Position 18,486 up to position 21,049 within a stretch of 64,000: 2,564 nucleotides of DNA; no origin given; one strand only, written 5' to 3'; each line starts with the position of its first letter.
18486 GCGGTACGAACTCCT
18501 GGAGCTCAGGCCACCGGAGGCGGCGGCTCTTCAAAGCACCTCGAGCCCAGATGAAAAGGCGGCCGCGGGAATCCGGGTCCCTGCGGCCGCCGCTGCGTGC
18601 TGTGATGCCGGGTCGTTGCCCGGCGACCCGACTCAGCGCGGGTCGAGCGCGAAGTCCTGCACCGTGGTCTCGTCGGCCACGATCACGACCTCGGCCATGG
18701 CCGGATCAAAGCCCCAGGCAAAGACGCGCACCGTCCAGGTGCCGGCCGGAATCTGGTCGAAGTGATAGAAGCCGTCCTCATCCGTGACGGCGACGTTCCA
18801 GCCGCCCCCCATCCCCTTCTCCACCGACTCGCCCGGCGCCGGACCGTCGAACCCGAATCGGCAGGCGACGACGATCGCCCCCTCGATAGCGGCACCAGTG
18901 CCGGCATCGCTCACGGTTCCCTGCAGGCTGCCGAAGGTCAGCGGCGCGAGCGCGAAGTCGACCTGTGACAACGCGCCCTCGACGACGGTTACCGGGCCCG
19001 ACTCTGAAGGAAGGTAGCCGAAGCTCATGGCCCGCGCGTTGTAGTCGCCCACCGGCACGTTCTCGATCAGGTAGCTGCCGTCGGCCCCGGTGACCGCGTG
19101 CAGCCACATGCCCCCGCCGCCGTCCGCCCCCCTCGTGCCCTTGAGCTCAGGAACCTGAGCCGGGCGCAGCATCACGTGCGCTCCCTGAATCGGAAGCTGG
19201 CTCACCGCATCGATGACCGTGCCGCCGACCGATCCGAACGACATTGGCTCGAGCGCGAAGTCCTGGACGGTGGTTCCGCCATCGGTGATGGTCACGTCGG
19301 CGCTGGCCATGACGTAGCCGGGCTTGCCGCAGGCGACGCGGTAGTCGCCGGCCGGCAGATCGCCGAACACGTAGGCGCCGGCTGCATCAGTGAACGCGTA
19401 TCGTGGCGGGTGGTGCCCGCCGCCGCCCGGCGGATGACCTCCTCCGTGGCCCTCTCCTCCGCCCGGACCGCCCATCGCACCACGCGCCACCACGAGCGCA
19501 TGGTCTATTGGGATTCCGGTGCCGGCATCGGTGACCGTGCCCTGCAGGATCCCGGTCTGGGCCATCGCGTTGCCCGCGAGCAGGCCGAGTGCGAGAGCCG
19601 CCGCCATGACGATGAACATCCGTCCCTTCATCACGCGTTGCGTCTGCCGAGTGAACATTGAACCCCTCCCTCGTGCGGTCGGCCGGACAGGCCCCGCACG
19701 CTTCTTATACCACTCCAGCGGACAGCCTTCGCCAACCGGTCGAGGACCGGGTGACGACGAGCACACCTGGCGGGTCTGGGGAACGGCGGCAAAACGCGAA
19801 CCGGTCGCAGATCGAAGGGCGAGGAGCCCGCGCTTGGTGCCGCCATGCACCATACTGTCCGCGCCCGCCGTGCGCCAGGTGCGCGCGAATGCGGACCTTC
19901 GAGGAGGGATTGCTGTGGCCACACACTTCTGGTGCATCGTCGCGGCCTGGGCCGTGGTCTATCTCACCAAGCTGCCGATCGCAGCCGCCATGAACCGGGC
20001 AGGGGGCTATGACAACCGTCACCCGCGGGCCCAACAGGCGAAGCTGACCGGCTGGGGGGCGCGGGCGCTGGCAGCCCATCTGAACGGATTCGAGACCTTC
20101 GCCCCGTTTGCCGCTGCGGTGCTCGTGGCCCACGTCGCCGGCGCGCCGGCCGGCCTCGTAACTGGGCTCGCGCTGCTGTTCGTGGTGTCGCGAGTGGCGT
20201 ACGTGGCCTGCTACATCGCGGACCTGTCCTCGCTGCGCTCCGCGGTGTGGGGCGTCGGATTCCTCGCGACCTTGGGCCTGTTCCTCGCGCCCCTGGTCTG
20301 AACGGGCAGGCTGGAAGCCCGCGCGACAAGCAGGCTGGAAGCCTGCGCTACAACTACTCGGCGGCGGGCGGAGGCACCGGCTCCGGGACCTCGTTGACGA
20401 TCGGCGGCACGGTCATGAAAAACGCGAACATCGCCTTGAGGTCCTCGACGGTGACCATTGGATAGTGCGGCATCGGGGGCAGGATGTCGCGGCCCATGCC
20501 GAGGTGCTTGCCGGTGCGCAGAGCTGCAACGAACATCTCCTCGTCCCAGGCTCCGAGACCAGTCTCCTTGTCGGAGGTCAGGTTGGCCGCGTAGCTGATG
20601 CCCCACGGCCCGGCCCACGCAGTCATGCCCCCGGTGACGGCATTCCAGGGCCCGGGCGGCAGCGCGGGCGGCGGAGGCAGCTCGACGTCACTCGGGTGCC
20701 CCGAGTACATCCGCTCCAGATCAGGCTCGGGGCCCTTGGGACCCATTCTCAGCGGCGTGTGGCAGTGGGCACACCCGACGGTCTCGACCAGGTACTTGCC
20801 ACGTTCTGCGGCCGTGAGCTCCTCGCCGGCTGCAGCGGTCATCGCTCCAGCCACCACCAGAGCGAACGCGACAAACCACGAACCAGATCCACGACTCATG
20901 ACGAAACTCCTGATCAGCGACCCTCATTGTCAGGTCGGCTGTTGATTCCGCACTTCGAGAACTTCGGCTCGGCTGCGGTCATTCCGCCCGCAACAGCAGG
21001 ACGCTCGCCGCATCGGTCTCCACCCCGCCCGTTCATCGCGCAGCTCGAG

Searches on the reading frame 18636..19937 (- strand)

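Call 66: search_protein_families(library=pfam, max_evalue=0.0001, proteins=[window:18636-19937:-])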
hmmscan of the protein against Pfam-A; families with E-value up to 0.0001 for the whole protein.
window:18636-19937:- (434 aa): 7 families
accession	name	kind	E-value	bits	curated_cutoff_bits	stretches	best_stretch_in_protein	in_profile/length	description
PF13620.12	CarboxypepD_reg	-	2.2e-38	130.9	32.3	3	131-230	2-82/82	Carboxypeptidase regulatory-like domain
PF13715.12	CarbopepD_reg_2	-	2e-19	69.8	32.2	0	383-431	28-76/88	CarboxypepD_reg-like domain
PF17210.9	SdrD_B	-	3.1e-09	37.5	29.7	0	182-213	43-75/112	SdrD B-like domain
PF17802.7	SpaA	-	7.5e-08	32.9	23.1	0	382-404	35-57/91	Prealbumin-like fold domain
PF09430.16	EMC7_beta-sandw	-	8.1e-08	32.9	26.6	0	174-223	17-65/122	ER membrane protein complex subunit 7, beta-sandwich domain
PF14686.12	fn3_3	-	5.6e-07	29.7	24.4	0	183-223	31-73/75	Polysaccharide lyase family 4, domain II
PF08308.17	PEGA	-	5.3e-06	26.7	20.8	0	193-231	31-69/71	PEGA domain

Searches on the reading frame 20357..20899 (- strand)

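Call 67: search_protein_families(library=pfam, max_evalue=0.0001, proteins=[window:20357-20899:-])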
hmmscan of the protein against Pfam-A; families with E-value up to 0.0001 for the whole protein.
window:20357-20899:- (181 aa): 1 family
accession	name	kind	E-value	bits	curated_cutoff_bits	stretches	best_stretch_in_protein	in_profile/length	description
PF00034.26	Cytochrom_C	-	3.7e-05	25.4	21.3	0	31-71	1-40/90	Cytochrome c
